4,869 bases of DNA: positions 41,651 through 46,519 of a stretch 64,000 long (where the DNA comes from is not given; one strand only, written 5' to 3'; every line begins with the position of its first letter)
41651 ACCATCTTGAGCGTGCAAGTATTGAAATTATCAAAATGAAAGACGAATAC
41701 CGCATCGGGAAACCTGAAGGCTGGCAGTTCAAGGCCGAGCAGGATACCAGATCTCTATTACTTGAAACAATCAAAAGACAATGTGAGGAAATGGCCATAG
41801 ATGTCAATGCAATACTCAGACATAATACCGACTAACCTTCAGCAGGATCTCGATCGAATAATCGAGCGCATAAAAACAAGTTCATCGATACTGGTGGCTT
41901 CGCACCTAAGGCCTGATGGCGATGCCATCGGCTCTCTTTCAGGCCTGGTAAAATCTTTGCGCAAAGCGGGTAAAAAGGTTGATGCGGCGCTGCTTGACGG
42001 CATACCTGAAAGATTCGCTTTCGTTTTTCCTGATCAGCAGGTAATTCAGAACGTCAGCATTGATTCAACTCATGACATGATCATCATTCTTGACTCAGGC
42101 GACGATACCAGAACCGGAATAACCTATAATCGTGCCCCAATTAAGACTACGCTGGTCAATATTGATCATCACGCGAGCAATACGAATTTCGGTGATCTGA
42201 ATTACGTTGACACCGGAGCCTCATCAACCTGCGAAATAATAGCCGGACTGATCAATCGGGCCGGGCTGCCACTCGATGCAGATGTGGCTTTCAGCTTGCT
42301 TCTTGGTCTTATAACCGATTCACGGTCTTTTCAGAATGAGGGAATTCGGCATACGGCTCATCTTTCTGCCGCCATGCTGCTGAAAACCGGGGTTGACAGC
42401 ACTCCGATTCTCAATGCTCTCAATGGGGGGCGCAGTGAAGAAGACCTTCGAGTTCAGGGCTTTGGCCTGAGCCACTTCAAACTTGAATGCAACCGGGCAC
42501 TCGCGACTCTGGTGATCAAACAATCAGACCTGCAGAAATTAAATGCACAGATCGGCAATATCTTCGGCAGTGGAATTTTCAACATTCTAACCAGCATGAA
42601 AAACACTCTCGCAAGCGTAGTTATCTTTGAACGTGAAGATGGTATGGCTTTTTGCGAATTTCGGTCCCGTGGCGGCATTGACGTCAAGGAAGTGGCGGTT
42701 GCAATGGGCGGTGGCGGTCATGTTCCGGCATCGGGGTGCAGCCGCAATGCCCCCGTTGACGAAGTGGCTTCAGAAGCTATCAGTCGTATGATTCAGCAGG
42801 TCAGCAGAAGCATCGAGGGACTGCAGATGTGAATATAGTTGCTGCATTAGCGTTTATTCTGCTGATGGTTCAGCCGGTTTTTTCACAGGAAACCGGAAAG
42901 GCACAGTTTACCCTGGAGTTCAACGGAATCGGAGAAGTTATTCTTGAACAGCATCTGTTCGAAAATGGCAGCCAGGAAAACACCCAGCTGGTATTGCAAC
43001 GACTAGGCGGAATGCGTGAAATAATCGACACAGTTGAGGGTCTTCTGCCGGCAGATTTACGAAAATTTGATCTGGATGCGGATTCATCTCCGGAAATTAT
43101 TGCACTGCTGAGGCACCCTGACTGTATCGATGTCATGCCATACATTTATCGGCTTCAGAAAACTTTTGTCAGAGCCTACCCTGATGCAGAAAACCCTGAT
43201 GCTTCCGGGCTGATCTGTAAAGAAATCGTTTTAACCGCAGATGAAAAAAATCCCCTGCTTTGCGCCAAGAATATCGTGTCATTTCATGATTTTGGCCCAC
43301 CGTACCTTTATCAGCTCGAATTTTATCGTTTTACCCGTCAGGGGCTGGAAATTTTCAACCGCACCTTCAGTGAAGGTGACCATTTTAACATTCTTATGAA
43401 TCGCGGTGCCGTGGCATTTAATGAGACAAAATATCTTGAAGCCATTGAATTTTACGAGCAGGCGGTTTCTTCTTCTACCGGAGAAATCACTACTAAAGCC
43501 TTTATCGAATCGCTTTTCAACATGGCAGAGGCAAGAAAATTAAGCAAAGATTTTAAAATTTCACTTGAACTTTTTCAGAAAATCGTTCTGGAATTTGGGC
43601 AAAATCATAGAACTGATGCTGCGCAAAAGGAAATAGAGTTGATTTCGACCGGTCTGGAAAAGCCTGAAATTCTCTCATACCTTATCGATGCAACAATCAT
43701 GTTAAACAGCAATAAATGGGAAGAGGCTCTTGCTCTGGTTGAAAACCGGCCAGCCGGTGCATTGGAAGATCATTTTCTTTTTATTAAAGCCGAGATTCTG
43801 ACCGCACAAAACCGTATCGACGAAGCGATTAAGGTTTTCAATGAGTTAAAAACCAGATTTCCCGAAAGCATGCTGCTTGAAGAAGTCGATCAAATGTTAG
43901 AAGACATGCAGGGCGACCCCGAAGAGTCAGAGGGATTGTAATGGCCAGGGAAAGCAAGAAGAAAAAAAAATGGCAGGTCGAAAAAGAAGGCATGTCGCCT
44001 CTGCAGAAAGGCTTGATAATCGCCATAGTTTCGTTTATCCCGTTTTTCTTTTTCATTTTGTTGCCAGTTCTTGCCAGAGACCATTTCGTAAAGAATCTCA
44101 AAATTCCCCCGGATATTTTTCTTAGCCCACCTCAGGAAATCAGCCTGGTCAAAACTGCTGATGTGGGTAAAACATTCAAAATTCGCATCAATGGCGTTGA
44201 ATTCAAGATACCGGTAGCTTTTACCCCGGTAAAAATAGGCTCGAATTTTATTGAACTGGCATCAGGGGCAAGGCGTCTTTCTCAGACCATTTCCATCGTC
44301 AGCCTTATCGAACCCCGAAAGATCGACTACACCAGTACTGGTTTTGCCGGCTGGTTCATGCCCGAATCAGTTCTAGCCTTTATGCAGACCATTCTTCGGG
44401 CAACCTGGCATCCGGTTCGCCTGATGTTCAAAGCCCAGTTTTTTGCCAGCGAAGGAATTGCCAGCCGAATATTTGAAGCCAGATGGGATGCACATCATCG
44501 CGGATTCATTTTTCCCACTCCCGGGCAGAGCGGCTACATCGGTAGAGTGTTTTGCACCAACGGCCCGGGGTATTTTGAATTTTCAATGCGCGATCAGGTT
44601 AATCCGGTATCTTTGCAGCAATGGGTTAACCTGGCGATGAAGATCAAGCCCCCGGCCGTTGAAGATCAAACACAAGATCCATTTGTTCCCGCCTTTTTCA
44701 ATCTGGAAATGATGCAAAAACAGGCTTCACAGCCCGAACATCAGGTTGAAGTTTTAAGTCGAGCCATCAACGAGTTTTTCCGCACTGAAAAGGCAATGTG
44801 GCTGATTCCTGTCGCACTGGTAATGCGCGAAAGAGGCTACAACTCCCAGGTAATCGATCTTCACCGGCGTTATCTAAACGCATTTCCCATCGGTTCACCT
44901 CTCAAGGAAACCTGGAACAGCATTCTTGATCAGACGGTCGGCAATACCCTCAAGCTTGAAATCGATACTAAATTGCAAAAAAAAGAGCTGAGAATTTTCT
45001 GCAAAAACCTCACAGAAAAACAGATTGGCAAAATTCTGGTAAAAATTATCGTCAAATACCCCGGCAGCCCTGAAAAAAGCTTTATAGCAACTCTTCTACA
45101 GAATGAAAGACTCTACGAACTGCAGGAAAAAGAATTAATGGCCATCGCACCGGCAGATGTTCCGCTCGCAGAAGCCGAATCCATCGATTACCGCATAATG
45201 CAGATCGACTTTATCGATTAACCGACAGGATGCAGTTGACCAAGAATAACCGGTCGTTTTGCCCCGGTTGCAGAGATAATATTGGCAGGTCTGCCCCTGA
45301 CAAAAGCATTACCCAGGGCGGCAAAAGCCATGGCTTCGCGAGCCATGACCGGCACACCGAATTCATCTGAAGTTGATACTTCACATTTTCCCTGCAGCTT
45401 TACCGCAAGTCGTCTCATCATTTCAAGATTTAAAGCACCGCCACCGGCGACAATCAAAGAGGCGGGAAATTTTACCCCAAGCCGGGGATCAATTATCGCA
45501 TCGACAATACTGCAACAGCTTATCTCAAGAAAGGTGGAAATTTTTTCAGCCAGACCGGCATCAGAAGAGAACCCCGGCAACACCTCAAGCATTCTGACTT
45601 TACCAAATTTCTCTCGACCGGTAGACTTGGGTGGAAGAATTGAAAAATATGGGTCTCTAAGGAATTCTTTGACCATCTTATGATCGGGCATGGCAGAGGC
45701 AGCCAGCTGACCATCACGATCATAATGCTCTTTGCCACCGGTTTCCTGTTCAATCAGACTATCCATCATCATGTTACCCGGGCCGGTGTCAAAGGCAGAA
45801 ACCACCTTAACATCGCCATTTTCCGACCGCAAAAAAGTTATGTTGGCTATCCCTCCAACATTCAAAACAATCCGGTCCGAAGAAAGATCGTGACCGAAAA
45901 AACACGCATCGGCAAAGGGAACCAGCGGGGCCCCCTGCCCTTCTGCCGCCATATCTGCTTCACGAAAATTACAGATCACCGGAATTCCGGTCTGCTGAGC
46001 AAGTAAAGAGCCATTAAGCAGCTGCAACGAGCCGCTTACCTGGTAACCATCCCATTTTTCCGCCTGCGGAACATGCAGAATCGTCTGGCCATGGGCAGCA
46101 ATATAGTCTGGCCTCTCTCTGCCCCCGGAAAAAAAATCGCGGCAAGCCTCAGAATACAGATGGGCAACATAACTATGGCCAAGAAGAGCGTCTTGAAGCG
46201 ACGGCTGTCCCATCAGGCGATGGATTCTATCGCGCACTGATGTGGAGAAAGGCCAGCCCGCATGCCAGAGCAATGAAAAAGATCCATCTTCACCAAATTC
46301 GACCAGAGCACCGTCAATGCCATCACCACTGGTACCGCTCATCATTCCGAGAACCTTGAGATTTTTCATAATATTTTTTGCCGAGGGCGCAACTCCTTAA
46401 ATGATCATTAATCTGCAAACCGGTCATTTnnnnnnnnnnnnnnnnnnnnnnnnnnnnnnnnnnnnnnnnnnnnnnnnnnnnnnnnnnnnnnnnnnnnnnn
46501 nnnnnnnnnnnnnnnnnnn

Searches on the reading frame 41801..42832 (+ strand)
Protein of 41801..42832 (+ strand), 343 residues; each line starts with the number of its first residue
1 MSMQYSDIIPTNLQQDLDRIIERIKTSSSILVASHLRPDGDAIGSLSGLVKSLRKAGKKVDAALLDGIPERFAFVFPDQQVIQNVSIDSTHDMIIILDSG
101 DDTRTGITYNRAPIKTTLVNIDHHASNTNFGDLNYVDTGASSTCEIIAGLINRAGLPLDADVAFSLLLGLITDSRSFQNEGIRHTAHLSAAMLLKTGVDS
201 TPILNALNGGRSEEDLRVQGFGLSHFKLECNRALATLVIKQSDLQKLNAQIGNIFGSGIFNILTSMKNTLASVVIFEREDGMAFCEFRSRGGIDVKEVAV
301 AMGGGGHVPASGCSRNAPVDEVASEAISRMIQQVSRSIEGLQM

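Call 8: search_protein_families(library=pfam, proteins=[window:41801-42832:+], max_evalue=0.01)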
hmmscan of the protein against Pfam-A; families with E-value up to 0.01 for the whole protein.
window:41801-42832:+ (343 aa): 2 families
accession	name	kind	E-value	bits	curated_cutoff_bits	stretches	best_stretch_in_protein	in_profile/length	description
PF01368.27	DHH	-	1.2e-17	64.8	28.1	1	30-169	2-124/125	DHH family, N-terminal domain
PF02272.25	DHHA1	-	1.9e-07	31.9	25.9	1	259-332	21-98/102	DHHA1 domain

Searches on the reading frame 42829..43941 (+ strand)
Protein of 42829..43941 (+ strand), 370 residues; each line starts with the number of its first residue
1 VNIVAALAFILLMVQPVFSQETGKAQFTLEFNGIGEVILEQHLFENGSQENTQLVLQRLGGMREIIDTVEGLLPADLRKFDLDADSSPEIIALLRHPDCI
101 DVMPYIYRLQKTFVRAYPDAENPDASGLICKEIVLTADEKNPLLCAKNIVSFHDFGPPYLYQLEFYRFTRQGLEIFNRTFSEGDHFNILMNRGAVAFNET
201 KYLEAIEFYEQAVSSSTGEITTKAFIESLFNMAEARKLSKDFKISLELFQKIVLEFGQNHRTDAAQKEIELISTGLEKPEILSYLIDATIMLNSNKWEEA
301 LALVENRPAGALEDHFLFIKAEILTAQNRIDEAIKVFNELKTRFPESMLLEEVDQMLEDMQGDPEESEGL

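Call 8: search_protein_families(library=pfam, proteins=[window:42829-43941:+], max_evalue=0.01)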
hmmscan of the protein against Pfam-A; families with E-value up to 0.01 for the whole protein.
window:42829-43941:+ (370 aa): 11 families
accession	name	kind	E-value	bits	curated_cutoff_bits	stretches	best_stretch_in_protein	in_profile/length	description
PF07719.23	TPR_2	-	3e-10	39.9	27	0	188-213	3-28/34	Tetratricopeptide repeat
PF13174.12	TPR_6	-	8.9e-08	32.7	26.3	1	317-347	3-33/33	Tetratricopeptide repeat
PF00515.34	TPR_1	-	1.4e-06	28.3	27.8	0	188-213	3-28/34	Tetratricopeptide repeat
PF13424.12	TPR_12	-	4.7e-06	27.1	30.1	1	186-251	3-70/77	Tetratricopeptide repeat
PF13432.12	TPR_16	-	7.5e-06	26.7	32.7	0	294-346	10-63/65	Tetratricopeptide repeat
PF13181.12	TPR_8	-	1.2e-05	25.5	25.7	0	188-214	3-29/34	Tetratricopeptide repeat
PF12895.13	ANAPC3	-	7.5e-05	23.4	27.2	1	278-339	22-81/82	Anaphase-promoting complex, cyclosome, subunit 3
PF13428.12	TPR_14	-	0.00074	20.4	23.5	0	319-349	6-36/44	Tetratricopeptide repeat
PF14559.12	TPR_19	-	0.00077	20.2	25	0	321-345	32-56/68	Tetratricopeptide repeat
PF25058.1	ARM_TT21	-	0.00078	19.9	27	0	190-306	11-119/155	Tetratricopeptide repeat protein 21 ARM repeat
PF09976.15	TPR_21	-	0.0031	17.7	25.5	0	288-341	120-173/193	Tetratricopeptide repeat-like domain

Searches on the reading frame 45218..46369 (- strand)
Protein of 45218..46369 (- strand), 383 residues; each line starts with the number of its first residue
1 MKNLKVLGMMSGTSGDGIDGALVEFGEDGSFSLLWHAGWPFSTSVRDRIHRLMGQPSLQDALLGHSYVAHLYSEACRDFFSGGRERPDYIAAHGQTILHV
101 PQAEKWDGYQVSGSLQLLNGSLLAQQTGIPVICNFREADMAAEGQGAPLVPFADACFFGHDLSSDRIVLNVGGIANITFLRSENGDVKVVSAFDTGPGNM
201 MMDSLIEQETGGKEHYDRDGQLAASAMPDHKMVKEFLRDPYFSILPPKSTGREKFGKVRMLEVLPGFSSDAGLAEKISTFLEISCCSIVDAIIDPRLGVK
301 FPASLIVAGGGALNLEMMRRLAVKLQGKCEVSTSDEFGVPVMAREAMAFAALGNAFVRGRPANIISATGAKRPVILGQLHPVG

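Call 41: search_protein_families(library=pfam, proteins=[window:45218-46369:-], max_evalue=0.001)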
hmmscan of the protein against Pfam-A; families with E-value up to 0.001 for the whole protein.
window:45218-46369:- (383 aa): 1 family
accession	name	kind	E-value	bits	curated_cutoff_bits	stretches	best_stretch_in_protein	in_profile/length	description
PF03702.20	AnmK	-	1.1e-83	281.8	24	1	6-381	3-366/367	Anhydro-N-acetylmuramic acid kinase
